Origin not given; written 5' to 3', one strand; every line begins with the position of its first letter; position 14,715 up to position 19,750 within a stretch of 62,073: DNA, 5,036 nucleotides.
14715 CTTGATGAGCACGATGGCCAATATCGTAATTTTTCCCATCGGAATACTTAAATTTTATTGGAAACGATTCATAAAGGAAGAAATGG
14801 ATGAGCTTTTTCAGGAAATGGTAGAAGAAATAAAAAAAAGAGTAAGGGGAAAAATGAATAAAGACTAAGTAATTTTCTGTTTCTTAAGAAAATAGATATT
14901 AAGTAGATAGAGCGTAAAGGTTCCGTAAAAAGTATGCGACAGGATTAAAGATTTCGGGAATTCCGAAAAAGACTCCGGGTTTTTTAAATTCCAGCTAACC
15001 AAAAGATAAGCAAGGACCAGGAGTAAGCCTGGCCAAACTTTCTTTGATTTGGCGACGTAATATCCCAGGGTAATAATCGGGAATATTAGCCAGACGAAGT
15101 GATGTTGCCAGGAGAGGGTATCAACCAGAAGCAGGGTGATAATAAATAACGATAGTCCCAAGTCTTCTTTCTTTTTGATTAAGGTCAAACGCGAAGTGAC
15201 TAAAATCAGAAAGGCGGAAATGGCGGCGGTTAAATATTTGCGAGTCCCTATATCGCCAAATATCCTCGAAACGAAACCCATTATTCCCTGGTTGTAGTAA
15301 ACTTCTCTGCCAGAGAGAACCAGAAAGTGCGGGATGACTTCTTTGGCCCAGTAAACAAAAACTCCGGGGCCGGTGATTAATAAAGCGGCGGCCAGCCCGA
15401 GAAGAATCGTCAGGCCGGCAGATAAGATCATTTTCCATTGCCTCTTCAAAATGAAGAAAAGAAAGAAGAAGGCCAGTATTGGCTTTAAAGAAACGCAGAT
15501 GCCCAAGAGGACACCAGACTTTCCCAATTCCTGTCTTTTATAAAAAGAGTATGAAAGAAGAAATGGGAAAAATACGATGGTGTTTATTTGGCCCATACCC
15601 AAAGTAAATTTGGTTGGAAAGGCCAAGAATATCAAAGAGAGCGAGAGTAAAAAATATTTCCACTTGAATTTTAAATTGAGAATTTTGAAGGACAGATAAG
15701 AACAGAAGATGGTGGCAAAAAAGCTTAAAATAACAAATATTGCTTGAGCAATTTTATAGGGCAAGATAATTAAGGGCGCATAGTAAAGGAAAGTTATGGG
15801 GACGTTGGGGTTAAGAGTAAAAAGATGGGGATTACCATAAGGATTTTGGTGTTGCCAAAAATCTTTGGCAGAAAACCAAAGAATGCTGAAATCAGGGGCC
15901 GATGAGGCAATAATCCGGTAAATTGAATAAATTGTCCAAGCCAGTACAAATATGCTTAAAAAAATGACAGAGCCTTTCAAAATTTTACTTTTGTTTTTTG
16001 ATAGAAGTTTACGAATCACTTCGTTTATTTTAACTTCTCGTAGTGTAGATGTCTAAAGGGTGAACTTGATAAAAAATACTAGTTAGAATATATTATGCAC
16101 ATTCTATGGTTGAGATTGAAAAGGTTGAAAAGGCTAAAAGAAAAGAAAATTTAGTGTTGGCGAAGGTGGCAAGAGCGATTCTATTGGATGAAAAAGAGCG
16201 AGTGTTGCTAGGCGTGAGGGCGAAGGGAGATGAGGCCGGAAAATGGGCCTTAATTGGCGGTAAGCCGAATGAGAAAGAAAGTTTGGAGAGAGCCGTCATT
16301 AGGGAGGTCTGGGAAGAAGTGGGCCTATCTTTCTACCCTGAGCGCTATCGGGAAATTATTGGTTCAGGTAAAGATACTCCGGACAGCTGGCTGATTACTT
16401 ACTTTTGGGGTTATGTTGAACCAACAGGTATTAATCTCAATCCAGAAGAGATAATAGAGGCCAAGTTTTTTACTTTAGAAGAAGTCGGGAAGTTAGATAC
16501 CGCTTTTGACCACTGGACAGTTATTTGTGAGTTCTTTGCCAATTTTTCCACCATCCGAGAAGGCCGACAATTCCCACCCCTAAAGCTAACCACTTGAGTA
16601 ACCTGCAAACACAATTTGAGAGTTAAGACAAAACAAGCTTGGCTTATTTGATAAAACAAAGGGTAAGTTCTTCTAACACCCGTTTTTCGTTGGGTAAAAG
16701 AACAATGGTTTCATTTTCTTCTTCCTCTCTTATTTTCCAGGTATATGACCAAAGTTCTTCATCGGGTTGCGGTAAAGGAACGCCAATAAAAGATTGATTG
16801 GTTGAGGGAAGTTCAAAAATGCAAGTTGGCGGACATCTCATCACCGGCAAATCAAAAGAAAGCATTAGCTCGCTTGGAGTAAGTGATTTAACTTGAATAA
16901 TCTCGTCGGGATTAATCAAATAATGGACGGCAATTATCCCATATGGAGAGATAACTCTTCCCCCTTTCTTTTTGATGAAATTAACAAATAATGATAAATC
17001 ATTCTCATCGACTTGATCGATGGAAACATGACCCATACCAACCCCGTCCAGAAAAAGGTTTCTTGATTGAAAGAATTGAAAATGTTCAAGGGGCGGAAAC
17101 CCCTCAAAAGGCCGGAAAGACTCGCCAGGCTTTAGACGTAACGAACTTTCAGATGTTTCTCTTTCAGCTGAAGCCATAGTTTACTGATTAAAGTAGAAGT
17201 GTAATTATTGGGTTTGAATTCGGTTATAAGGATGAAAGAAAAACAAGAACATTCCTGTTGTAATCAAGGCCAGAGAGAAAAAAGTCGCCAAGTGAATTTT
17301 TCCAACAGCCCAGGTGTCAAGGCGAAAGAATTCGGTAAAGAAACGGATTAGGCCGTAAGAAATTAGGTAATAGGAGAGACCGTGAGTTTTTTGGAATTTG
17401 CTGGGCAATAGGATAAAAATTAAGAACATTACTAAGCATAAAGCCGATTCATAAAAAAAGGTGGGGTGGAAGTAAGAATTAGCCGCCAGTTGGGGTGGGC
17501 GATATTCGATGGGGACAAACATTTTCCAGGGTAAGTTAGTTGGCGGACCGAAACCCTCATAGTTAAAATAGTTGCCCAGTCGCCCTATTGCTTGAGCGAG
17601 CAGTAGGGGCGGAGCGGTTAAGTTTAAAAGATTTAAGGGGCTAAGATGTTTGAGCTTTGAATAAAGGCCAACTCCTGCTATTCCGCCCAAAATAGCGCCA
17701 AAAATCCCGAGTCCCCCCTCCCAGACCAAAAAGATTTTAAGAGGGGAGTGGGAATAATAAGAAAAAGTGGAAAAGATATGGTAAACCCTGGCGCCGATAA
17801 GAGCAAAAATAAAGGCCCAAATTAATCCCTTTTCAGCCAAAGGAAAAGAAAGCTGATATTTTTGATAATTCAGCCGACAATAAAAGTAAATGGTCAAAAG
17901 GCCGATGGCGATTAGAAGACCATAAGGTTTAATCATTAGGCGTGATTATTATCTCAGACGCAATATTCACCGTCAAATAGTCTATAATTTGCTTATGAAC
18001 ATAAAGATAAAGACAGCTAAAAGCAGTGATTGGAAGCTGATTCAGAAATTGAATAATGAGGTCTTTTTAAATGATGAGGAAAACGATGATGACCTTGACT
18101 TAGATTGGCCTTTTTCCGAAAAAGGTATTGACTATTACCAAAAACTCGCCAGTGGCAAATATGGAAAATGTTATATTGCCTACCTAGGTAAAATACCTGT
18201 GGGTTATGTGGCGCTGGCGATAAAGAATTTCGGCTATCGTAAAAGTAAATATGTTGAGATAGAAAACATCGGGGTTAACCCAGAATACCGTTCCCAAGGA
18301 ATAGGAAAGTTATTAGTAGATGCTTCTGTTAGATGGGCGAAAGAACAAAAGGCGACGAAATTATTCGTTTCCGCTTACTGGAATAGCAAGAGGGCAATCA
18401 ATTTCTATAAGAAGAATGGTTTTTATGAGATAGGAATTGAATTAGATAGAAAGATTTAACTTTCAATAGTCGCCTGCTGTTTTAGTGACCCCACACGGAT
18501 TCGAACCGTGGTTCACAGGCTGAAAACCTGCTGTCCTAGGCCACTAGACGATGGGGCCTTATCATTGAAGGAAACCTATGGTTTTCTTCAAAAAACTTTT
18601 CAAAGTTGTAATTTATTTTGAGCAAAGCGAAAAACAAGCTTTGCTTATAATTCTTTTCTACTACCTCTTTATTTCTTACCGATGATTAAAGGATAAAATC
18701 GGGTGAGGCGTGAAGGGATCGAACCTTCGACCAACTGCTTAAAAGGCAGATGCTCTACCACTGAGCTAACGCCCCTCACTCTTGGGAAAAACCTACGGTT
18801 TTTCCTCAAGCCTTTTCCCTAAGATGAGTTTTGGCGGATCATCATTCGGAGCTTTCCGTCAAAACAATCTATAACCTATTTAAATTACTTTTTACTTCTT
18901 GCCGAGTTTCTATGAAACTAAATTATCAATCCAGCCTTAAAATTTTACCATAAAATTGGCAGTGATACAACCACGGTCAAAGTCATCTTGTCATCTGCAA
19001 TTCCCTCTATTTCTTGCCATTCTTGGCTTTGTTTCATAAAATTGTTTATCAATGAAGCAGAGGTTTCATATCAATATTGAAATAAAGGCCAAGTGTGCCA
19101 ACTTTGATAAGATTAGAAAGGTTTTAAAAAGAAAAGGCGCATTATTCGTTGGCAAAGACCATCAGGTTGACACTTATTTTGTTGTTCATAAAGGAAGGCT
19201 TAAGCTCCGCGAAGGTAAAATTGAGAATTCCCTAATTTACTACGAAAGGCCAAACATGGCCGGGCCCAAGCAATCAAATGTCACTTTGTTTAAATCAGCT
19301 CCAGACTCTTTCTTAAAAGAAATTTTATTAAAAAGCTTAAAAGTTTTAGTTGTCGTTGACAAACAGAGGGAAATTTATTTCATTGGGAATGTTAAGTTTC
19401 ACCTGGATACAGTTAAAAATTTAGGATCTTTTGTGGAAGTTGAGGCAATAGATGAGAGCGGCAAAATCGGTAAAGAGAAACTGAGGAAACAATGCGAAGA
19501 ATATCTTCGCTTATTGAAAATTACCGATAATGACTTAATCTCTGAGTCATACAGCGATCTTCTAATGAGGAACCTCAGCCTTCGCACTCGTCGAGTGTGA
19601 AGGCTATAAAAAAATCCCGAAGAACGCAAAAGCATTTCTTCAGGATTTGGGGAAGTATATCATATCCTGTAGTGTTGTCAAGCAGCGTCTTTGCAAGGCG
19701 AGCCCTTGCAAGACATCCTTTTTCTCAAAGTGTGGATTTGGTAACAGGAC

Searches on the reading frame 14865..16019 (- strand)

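Call 45: search_protein_families(library=pfam, proteins=[window:14865-16019:-], max_evalue=0.001)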
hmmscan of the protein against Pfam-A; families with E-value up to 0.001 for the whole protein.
window:14865-16019:- (384 aa): 1 family
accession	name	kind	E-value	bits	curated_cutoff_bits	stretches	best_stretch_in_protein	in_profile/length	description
PF09594.16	GT87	-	1e-20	75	25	1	74-291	5-223/237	Glycosyltransferase family 87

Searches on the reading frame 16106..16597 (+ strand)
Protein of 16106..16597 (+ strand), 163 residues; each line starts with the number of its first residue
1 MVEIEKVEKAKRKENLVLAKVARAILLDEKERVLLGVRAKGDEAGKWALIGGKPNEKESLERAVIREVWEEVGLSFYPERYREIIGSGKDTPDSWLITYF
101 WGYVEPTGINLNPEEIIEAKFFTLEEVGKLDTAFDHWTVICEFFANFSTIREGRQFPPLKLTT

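Call 45: search_protein_families(library=pfam, proteins=[window:16106-16597:+], max_evalue=0.001)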
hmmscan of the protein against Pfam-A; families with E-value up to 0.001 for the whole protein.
window:16106-16597:+ (163 aa): 1 family
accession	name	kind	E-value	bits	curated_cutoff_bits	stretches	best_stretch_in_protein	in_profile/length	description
PF00293.34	NUDIX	-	8.5e-21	74.8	21.1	1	21-141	5-132/134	NUDIX domain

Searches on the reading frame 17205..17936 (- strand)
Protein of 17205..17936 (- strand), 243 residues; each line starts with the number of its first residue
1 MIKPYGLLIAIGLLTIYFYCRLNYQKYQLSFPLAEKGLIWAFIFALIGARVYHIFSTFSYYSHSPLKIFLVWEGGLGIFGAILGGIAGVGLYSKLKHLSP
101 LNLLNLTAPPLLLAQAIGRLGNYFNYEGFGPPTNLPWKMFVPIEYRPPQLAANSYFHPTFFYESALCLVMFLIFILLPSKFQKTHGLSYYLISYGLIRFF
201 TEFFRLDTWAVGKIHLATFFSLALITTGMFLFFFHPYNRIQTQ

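Call 45: search_protein_families(library=pfam, proteins=[window:17205-17936:-], max_evalue=0.001)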
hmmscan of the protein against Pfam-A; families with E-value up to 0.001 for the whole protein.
window:17205-17936:- (243 aa): 1 family
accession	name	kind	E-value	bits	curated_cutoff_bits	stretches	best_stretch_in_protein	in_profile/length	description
PF01790.23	LGT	-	6.5e-55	186.5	24.9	1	2-233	11-239/240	Prolipoprotein diacylglyceryl transferase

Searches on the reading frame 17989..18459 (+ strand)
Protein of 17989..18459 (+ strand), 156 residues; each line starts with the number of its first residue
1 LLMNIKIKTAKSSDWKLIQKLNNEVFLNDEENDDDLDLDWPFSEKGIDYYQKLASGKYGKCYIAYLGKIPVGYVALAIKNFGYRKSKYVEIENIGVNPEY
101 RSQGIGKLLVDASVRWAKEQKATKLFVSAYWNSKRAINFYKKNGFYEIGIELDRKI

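Call 45: search_protein_families(library=pfam, proteins=[window:17989-18459:+], max_evalue=0.001)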
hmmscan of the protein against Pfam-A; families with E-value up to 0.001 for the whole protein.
window:17989-18459:+ (156 aa): 8 families
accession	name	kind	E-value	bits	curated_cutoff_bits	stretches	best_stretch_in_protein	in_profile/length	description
PF00583.31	Acetyltransf_1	-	1.1e-19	71.3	20.7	1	38-145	12-116/116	Acetyltransferase (GNAT) family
PF13508.13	Acetyltransf_7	-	9.5e-16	58.4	27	1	59-146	3-83/84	Acetyltransferase (GNAT) domain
PF13673.13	Acetyltransf_10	-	1.5e-10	41.6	23.6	1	57-151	29-113/128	Acetyltransferase (GNAT) domain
PF14542.12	Acetyltransf_CG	-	4.6e-05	23.9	30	1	81-122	17-58/80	GCN5-related N-acetyl-transferase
PF13527.13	Acetyltransf_9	-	0.00013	22.4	25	1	7-145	2-124/127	Acetyltransferase (GNAT) domain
PF08445.16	FR47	-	0.00029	21.2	22.1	1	87-148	20-80/86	FR47-like protein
PF24553.2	Rv0428c_C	-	0.00031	20.9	27.2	1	85-146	156-216/224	Probable histone acetyltransferase Rv0428c C-terminal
PF13480.13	Acetyltransf_6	-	0.00056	20.5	22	1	49-123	62-130/143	Acetyltransferase (GNAT) domain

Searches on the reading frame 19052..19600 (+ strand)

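Call 45: search_protein_families(library=pfam, proteins=[window:19052-19600:+], max_evalue=0.001)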
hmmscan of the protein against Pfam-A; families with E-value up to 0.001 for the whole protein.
window:19052-19600:+ (182 aa): 1 family
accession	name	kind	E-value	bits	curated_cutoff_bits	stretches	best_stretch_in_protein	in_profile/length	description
PF01928.26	CYTH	-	8.8e-17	61.9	23.2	1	7-159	2-171/179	CYTH domain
